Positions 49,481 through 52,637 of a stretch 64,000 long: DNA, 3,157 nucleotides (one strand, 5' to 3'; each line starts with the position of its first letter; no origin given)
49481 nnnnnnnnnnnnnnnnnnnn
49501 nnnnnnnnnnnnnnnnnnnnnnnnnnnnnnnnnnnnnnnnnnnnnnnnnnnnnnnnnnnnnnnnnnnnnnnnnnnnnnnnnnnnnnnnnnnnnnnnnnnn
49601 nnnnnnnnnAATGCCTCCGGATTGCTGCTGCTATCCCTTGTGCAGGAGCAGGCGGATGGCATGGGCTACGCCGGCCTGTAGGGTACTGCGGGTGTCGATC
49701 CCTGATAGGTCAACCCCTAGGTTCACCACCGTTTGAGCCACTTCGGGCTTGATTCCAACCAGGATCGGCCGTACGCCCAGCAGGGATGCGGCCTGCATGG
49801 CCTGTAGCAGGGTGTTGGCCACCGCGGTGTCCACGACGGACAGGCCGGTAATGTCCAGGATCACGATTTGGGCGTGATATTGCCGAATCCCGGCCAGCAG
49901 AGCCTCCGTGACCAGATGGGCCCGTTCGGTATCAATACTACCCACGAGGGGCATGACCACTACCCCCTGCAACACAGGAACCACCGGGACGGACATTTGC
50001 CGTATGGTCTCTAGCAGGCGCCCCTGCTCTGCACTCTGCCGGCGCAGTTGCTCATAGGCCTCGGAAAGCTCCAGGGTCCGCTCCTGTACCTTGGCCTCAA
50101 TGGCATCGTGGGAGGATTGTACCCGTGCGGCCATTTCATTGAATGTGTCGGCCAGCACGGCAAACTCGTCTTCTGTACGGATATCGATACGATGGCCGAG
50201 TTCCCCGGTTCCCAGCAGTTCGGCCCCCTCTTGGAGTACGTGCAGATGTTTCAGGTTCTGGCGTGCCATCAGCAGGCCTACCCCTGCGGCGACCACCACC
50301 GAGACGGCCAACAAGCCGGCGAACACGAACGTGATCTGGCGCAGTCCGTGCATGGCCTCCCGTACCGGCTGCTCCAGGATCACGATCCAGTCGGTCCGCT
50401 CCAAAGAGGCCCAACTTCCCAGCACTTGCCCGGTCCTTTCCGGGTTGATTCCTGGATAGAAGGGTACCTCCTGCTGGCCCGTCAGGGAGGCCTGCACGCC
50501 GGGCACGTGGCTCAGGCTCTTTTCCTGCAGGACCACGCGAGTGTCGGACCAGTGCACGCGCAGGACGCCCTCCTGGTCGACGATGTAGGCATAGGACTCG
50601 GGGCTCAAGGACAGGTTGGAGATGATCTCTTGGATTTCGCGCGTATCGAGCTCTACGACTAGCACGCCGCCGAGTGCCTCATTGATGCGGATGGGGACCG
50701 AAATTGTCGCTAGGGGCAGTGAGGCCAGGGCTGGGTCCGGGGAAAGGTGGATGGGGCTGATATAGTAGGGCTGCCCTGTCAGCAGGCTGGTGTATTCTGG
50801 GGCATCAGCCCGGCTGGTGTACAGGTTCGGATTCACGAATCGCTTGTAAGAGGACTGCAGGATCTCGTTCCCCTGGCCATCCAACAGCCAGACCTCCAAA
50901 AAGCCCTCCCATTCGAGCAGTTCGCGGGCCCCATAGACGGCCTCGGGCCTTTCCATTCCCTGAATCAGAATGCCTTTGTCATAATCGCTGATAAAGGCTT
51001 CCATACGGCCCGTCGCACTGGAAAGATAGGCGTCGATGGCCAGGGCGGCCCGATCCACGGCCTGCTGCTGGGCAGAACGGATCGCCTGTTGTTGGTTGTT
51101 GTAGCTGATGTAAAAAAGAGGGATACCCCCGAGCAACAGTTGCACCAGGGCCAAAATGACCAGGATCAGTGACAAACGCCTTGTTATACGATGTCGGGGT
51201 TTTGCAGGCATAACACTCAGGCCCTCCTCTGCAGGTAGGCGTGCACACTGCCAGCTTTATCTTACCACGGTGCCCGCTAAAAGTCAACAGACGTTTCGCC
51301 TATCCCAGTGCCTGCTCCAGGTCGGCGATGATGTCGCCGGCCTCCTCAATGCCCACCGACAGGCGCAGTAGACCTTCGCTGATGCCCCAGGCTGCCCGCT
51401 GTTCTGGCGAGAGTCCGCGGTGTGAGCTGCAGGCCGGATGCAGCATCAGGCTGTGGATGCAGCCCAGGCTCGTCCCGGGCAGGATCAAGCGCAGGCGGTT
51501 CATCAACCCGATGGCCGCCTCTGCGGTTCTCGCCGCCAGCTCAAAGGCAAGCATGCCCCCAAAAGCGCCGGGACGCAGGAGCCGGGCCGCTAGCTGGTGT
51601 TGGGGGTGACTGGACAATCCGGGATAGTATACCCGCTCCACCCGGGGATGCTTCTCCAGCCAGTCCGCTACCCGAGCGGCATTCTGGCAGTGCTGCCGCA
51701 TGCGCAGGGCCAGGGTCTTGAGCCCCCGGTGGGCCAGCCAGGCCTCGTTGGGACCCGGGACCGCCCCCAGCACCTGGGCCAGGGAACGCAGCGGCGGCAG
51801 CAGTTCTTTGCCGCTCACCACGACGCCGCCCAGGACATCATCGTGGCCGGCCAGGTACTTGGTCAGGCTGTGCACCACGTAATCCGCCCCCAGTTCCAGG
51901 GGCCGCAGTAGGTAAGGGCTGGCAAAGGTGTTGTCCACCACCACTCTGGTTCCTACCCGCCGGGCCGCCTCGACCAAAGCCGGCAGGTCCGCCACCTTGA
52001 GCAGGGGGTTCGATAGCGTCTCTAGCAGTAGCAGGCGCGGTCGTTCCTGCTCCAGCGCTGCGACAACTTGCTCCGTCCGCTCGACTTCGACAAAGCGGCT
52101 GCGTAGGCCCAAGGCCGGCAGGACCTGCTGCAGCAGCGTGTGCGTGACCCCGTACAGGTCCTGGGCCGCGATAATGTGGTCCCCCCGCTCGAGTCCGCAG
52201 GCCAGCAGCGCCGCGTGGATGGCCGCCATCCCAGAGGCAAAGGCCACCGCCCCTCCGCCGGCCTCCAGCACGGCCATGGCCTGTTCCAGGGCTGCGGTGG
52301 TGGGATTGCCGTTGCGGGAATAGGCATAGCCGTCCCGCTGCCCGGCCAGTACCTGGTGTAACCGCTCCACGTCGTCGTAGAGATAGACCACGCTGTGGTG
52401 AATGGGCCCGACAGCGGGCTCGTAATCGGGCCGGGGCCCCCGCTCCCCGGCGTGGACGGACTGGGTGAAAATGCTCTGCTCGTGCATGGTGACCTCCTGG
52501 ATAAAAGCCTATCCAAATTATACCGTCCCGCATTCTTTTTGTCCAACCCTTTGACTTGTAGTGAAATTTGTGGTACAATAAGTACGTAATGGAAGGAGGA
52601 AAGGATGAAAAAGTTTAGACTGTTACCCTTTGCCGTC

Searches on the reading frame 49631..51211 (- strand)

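Call 36: search_protein_families(library=pfam, proteins=[window:49631-51211:-], max_evalue=0.0001)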
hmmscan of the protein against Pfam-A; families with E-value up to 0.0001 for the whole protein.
window:49631-51211:- (526 aa): 3 families
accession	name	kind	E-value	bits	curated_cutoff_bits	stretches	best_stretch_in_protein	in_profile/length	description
PF02743.24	dCache_1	-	1.8e-18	67.4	45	1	38-278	1-238/240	Cache domain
PF01740.26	STAS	-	6.1e-17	61.8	22.6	1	409-511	2-103/106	STAS domain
PF00672.30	HAMP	-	2.5e-07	31.4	25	1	321-365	8-52/53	HAMP domain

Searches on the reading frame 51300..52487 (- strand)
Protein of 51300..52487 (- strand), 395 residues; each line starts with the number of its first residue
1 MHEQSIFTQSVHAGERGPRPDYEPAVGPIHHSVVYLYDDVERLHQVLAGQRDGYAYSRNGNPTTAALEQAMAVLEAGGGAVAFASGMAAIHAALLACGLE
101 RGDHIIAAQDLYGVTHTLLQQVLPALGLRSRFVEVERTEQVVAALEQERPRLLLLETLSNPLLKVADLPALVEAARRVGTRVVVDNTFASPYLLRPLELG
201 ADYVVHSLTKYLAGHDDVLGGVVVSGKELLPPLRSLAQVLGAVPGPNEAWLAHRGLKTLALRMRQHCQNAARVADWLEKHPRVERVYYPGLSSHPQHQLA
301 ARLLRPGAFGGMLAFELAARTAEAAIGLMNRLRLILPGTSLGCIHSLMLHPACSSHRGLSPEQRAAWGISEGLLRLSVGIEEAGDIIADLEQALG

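Call 36: search_protein_families(library=pfam, proteins=[window:51300-52487:-], max_evalue=0.0001)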
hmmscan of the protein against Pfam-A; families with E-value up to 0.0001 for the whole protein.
window:51300-52487:- (395 aa): 1 family
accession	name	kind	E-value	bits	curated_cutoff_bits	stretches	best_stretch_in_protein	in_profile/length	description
PF01053.26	Cys_Met_Meta_PP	-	9.7e-127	423.1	27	1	8-394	2-380/381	Cys/Met metabolism PLP-dependent enzyme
